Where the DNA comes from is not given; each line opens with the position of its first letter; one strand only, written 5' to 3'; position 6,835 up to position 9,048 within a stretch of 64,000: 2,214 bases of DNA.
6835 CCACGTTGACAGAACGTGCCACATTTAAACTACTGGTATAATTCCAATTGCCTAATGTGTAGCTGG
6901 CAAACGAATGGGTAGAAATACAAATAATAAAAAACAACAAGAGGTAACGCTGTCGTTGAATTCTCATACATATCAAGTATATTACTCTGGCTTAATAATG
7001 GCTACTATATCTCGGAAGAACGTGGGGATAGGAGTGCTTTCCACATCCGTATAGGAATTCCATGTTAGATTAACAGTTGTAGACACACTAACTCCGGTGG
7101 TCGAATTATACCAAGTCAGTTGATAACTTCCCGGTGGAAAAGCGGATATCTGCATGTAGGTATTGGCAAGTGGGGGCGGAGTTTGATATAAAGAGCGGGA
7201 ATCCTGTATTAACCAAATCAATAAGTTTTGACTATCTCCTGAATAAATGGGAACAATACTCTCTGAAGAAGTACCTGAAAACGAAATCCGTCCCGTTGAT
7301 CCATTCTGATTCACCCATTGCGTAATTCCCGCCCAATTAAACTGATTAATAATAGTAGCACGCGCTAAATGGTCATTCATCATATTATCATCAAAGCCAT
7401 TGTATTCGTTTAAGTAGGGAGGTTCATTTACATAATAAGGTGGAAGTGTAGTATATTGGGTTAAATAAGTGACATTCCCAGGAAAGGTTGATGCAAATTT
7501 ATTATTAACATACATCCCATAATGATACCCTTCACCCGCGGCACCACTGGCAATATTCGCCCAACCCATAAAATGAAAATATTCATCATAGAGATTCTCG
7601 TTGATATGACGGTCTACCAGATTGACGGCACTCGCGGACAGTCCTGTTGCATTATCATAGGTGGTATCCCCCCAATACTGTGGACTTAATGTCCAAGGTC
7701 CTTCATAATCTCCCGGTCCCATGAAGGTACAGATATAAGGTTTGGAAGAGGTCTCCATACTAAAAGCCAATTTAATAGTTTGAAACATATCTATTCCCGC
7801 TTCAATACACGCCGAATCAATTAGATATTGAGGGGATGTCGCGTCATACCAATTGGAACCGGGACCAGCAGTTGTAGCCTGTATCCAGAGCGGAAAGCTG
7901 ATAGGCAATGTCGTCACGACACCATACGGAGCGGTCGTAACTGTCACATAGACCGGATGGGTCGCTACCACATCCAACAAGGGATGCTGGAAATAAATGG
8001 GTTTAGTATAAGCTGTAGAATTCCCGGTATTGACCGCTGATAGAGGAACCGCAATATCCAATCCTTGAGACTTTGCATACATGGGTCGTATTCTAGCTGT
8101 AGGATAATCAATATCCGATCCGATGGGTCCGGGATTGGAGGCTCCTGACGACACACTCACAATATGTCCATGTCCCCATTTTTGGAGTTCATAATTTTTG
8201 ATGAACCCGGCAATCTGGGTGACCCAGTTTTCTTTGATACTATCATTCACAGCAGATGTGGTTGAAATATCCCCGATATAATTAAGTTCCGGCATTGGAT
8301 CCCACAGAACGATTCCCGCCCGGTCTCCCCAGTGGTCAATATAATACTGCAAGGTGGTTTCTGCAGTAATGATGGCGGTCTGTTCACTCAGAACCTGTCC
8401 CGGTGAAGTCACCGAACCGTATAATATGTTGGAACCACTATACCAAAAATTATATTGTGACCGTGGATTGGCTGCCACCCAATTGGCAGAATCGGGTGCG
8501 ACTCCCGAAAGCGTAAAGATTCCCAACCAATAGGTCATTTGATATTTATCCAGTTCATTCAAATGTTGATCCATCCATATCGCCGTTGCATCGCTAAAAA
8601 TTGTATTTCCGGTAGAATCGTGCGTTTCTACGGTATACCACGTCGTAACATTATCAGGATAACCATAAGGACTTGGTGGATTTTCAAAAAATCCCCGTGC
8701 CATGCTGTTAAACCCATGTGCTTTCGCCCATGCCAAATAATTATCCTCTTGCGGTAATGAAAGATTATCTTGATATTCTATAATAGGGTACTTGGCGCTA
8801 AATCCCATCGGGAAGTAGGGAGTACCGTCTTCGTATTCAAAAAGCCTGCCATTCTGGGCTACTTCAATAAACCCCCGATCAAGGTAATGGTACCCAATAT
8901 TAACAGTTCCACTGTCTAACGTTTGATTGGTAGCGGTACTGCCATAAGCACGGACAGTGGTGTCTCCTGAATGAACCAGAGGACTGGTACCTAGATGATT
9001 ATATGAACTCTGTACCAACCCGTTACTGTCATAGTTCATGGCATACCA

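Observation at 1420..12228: Cassette-like array: giant secreted protein C-terminal module + orphan module copies interleaved with diverged secreted Kelch paralogs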

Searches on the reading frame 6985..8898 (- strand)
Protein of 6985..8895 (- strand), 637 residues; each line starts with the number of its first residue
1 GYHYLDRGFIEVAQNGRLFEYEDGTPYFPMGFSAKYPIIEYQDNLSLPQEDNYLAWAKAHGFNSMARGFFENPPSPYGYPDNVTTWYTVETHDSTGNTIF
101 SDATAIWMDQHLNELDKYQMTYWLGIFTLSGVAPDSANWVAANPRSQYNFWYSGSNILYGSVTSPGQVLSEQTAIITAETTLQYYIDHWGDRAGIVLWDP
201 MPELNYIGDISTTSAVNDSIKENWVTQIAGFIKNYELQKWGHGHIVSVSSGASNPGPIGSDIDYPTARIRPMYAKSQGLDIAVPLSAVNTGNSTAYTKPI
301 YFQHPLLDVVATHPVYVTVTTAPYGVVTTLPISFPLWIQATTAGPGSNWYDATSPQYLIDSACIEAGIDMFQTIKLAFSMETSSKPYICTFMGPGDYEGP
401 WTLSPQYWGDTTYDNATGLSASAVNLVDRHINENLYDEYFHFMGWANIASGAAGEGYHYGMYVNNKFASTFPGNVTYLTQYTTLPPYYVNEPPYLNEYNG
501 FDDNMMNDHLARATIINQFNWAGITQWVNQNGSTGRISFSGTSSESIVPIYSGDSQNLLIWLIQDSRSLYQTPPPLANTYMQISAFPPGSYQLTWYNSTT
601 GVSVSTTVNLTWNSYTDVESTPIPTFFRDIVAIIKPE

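Call 16: search_solved_structures(query=window:6985-8895:-, max_evalue=1)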
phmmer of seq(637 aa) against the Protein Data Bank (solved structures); distinct sequences matched with E-value up to 1: 2.
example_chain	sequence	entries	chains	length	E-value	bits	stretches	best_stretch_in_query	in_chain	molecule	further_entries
5ugi_A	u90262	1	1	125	0.28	12.6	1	247-304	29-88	Steroid Delta-isomerase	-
3kxe_A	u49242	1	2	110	0.48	11.8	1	383-463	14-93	Toxin protein parE-1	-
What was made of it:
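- Tried and rejected: A PDB sequence search of the giant's last 637 aa, module included, gave only chance-level hits (call 16).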

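Call 19: find_homologous_proteins(query=window:6985-8895:-, max_evalue=0.001)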
Query seq(637 aa): 8000 candidates shared short words with the query, none scored E <= 0.001.
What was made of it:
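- Tried and rejected: The word-index homology search with the giant's C-terminal 637 aa returned nothing (call 19).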

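Call 27: search_protein_representatives(protein=window:6985-8895:-)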
Query: 637 residues. Proteins with E-value up to 0.001 (for the whole library): 72; up to 1e-10: 24; up to 1e-30: 6. The best 72 are listed.
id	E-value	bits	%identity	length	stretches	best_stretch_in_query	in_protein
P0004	3.1e-94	333.0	63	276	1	370-637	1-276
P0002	1.2e-86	307.9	99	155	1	497-637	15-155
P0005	8.0e-57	209.4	40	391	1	111-458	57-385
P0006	1.1e-55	205.7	62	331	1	1-155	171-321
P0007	4.4e-42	160.7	40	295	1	344-637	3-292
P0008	1.7e-39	152.1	75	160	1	295-401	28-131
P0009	1.0e-29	119.8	46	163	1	181-346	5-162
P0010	3.6e-28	114.7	41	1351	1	1-234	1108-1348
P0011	1.5e-25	106.0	55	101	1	49-150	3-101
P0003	2.4e-24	102.1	50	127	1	511-637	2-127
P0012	7.5e-22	93.8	62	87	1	547-637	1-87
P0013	2.6e-17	78.8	41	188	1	498-637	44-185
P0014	7.5e-17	77.3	31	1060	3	493-637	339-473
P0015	9.0e-17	77.1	38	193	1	454-636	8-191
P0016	2.0e-16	75.9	34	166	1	113-256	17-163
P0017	5.6e-16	74.4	36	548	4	163-252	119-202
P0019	1.9e-13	66.1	29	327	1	327-636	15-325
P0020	4.9e-13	64.7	28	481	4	508-636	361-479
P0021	5.4e-13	64.6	26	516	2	8-254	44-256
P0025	6.6e-12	61.0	34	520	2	6-253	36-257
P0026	2.2e-10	56.0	30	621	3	8-251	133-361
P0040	1.8e-06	43.0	38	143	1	500-637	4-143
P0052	2.9e-05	39.0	30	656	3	547-632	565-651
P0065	2.6e-04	35.9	38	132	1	528-637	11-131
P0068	4.7e-04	35.0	34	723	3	542-636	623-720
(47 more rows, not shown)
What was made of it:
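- Tried and rejected: The exhaustive HMMER search was needed to find relatives (call 27).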

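Call 28: search_protein_families(library=pfam, proteins=[P0020, P0021, P0025, P0052, P0068, P0014, P0017, P0026, P0019, P0010], max_evalue=0.001)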
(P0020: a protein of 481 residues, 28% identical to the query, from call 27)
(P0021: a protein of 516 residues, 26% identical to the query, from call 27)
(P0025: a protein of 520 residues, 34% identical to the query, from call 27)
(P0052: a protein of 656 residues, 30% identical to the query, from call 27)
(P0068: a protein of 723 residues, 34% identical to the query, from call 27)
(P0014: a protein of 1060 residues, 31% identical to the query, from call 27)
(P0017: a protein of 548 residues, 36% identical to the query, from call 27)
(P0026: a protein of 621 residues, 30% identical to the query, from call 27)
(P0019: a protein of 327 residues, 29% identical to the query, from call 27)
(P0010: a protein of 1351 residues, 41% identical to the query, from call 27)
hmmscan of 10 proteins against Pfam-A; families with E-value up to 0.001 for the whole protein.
P0020 (481 aa): 1 family
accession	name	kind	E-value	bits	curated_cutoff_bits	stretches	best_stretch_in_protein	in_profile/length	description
PF00150.24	Cellulase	-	9.4e-06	25.7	23.5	1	50-240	9-167/272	Cellulase (glycosyl hydrolase family 5)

P0021 (516 aa): 2 families
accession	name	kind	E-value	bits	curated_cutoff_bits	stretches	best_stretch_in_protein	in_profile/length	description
PF00150.24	Cellulase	-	9.5e-07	29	23.5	1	60-228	5-148/272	Cellulase (glycosyl hydrolase family 5)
PF13204.13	Apiosidase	-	1e-06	29.1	26.5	1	49-279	1-209/320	Apiosidase-like, catalytic domain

P0025 (520 aa): 2 families
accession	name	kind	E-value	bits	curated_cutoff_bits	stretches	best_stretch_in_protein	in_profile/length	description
PF13204.13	Apiosidase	-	2.8e-07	30.9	26.5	1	45-143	3-107/320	Apiosidase-like, catalytic domain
PF00150.24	Cellulase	-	0.0005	20.1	23.5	1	78-213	22-134/272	Cellulase (glycosyl hydrolase family 5)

P0052 (656 aa): 1 family
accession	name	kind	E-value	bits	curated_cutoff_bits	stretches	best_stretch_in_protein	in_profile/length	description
PF16586.11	DUF5060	-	5.4e-11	43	27.2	1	69-168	1-68/70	Domain of unknown function (DUF5060)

P0068 (723 aa): 1 family
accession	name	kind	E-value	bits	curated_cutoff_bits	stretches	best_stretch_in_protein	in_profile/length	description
PF16586.11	DUF5060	-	2.1e-05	25.1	27.2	1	42-127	2-64/70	Domain of unknown function (DUF5060)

P0014 (1060 aa): 2 families
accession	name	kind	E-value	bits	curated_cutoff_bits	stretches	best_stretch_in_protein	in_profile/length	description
PF17957.7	Big_7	-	8.6e-23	81.2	24.1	2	852-912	1-57/70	Bacterial Ig domain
PF00150.24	Cellulase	-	4.4e-05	23.6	23.5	1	57-232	19-167/272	Cellulase (glycosyl hydrolase family 5)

P0017 (548 aa): 0 families

P0026 (621 aa): 2 families
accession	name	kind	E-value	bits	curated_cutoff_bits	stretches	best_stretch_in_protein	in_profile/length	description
PF13620.12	CarboxypepD_reg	-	4.4e-13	49.8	32.3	1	37-126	2-81/82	Carboxypeptidase regulatory-like domain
PF13715.12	CarbopepD_reg_2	-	8.6e-08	32.6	32.2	1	37-126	1-76/88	CarboxypepD_reg-like domain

P0019 (327 aa): 0 families

P0010 (1351 aa): 1 family
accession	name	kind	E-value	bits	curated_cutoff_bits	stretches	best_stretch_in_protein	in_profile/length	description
PF05048.19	NosD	-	2.7e-06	27.4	23.6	0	819-903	89-168/212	Periplasmic copper-binding protein (NosD)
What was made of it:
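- On GH5/GH140-like two-domain glycoside hydrolase (clan GH-A): The full-length hits carry Pfam Cellulase (PF00150), Apiosidase (PF13204) or DUF5060 (calls 27, 28).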

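Call 35: find_encoding_contigs(protein=P0040, flank=5000, max_places=3)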
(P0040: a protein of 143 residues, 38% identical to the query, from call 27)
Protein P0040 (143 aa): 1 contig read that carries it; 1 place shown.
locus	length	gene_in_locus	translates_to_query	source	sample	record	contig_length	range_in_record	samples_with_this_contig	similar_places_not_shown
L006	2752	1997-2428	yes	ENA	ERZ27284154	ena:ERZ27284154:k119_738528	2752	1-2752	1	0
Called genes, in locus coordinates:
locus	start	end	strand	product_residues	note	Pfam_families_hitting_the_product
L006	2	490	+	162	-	?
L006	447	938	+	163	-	-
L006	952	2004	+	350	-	PF13415:Beta-prop_FBX42 (weak), PF24681:Kelch_KLHDC2_KLHL20_DRC7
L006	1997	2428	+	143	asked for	-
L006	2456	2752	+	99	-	?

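Call 42: find_encoding_contigs(protein=P0013, flank=5000, max_places=3)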
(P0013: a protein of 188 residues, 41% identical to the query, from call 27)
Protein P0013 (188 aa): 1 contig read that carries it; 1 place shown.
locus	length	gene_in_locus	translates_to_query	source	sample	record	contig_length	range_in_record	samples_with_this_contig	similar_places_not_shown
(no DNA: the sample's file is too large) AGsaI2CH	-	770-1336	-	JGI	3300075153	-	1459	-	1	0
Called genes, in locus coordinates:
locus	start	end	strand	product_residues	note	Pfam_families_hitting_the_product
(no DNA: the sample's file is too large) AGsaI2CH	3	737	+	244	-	?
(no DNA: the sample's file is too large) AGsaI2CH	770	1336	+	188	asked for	-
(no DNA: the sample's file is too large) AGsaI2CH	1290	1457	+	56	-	?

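Call 43: find_encoding_contigs(protein=P0004, flank=5000, max_places=3)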
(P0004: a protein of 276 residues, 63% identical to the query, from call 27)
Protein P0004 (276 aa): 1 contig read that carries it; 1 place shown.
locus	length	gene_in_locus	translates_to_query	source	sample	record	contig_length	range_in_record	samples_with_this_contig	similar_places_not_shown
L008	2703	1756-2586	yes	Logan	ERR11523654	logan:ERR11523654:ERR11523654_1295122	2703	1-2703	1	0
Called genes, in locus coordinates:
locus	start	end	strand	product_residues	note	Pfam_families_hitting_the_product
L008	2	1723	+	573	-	?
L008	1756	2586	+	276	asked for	-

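Call 48: find_encoding_contigs(protein=P0065, flank=3000, max_places=3)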
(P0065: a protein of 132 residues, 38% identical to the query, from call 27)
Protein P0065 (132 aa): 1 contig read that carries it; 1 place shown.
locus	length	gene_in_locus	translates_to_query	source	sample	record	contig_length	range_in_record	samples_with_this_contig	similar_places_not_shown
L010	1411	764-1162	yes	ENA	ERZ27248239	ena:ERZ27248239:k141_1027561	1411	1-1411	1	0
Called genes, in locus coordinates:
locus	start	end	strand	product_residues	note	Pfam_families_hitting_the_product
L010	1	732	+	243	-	?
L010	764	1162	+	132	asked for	-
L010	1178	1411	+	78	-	?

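Call 82: predict_structure(alignment_id=A6)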
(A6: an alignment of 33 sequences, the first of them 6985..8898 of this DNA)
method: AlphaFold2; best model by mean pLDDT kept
length: 638 residues; sequences in the alignment: 33
mean_pLDDT: 71.0   pTM: 0.81
mean pLDDT of the five models: 71.0, 69.9, 69.8, 68.8, 67.2
residues with pLDDT >= 90: 212; 70-90: 161; 50-70: 85; < 50: 180
segments of 3 or more residues with pLDDT < 50: 1-3, 38-40, 74-86, 131-135, 142-146, 210-213, 255-298, 318-351, 399-431, 464-498
pLDDT, mean of each block of 10 residues (from residue 1): 61 94 94 67 60 86 82 46 52 73 83 90 82 49 50 63 77 88 93 93 74 58 93 98 94 50 31 33 35 38 92 64 35 38 39 70 84 84 91 63 42 45 41 76 93 89 45 36 35 43 85 97 84 71 81 93 88 84 94 97 97 94 94 96
secondary structure, 60 per line:
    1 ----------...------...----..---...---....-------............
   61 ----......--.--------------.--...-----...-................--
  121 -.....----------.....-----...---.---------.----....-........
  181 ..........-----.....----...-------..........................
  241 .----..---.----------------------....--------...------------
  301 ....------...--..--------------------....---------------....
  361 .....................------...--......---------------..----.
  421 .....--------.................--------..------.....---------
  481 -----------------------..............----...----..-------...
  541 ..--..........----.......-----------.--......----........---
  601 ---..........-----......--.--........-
elements in order: E11-13 E20-22 E32-34 H38-41 H49-60 E65-70 E91-93 E99-101 H103-118 E122-126 H137-141 H168-171 H173-190 E196-200 H215-241 H274-277 H301-304 E311-313 H338-341 H357-381 E388-390 E393-395 H422-425 H434-450 H467-471 H504-517 E538-542 E548-554 E559-565 E580-585 E590-597 E604-613 E619-624 E630-637

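Call 84: fold_search(model_id=the predicted structure, library=pdb)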
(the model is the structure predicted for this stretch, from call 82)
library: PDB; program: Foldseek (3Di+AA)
matches with E <= 10: 1550; with E <= 0.001: 281
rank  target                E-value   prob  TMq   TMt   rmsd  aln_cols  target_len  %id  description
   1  9gpe_A                3.2e-19  1.00  0.53  0.60   6.9       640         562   13  ManDH5 E303Q in complex with mannotetraose after co-crystalliztion with mannotetraose at 1.6 angstroms resolution a be (released 2025-09-17)
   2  9gpa                  5.6e-19  1.00  0.53  0.60   6.6       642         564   13  ManDH5- a beta-D-Mannanase of GH5 family from Dictyoglomus thermophilium (released 2025-09-17)
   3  9gmj                  6.0e-19  1.00  0.54  0.61   6.5       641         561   13  The crystal structure of ManDH5 Selenomethionine derivative at 1.6 Angstroms resolution - a beta-D-Mannanase of GH5 fami (released 2025-09-10)
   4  9gpg_A                7.0e-19  1.00  0.54  0.60   6.6       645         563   13  Complex of ManDH5 native enzyme with Mannobiose after co crystallization with Mannopentaose at 1.7 angstroms resolutio (released 2025-09-17)
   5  9gpc                  2.4e-18  1.00  0.53  0.60   6.6       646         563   13  The crystal structure of ManDH5 E303Q mutant at 1.4 Angstroms Resolution - a beta-D-Mannanase of GH5 family from Dictyog (released 2025-09-17)
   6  5msy_B                2.8e-13  1.00  0.46  0.64   9.3       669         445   12  Glycoside hydrolase BT_1012 (released 2017-03-22)
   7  5msy_C                1.5e-12  1.00  0.46  0.62   9.2       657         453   13  Glycoside hydrolase BT_1012 (released 2017-03-22)
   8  3kzs_B                2.8e-12  1.00  0.49  0.66   8.2       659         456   11  Crystal structure of glycosyl hydrolase family 5 (NP_809925.1) from BACTEROIDES THETAIOTAOMICRON VPI-5482 at 2.10 A re (released 2010-12-29)
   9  3kzs_A                4.7e-12  1.00  0.48  0.64   8.0       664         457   12  Crystal structure of glycosyl hydrolase family 5 (NP_809925.1) from BACTEROIDES THETAIOTAOMICRON VPI-5482 at 2.10 A re (released 2010-12-29)
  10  4qfu_H                5.8e-12  1.00  0.45  0.59   8.5       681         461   12  Crystal structure of a glycoside hydrolase family 5 (BVU_2644) from Bacteroides vulgatus ATCC 8482 at 1.90 A resolutio (released 2014-07-02)
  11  4qfu_J                5.8e-12  1.00  0.44  0.59   9.0       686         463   12  Crystal structure of a glycoside hydrolase family 5 (BVU_2644) from Bacteroides vulgatus ATCC 8482 at 1.90 A resolutio (released 2014-07-02)
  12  4qfu_B                1.1e-11  1.00  0.44  0.58   9.0       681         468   12  Crystal structure of a glycoside hydrolase family 5 (BVU_2644) from Bacteroides vulgatus ATCC 8482 at 1.90 A resolutio (released 2014-07-02)
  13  4qfu_A                2.0e-11  1.00  0.45  0.59   8.4       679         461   12  Crystal structure of a glycoside hydrolase family 5 (BVU_2644) from Bacteroides vulgatus ATCC 8482 at 1.90 A resolutio (released 2014-07-02)
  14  4qfu_E                2.3e-11  1.00  0.44  0.57   9.2       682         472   13  Crystal structure of a glycoside hydrolase family 5 (BVU_2644) from Bacteroides vulgatus ATCC 8482 at 1.90 A resolutio (released 2014-07-02)
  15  4qfu_D                2.7e-11  1.00  0.45  0.60   8.5       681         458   12  Crystal structure of a glycoside hydrolase family 5 (BVU_2644) from Bacteroides vulgatus ATCC 8482 at 1.90 A resolutio (released 2014-07-02)
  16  4qfu_F                3.2e-11  1.00  0.44  0.58   8.6       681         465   12  Crystal structure of a glycoside hydrolase family 5 (BVU_2644) from Bacteroides vulgatus ATCC 8482 at 1.90 A resolutio (released 2014-07-02)
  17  8t9w_C                1.4e-10  1.00  0.45  0.63   8.3       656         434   11  Crystal structure of a GH140 apiosidase derived from a lignocellulolytic enriched mangrove metagenome. (released 2024-02-07)
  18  8t9w_B                8.4e-10  1.00  0.45  0.63   8.3       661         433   11  Crystal structure of a GH140 apiosidase derived from a lignocellulolytic enriched mangrove metagenome. (released 2024-02-07)
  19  8t9w_A                8.9e-10  1.00  0.45  0.64   8.3       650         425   11  Crystal structure of a GH140 apiosidase derived from a lignocellulolytic enriched mangrove metagenome. (released 2024-02-07)
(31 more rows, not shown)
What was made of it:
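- On GH5/GH140-like two-domain glycoside hydrolase (clan GH-A): The 638-aa model (pTM 0.81) matches ManDH5 at E 3e-19 and BT_1012 at E 3e-13 over the full length (calls 82, 84).
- The 638-aa model (pTM 0.81) matches ManDH5 over its full length (E 3e-19), and also BT_1012, 3kzs, 4qfu and 8t9w (calls 82, 84).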
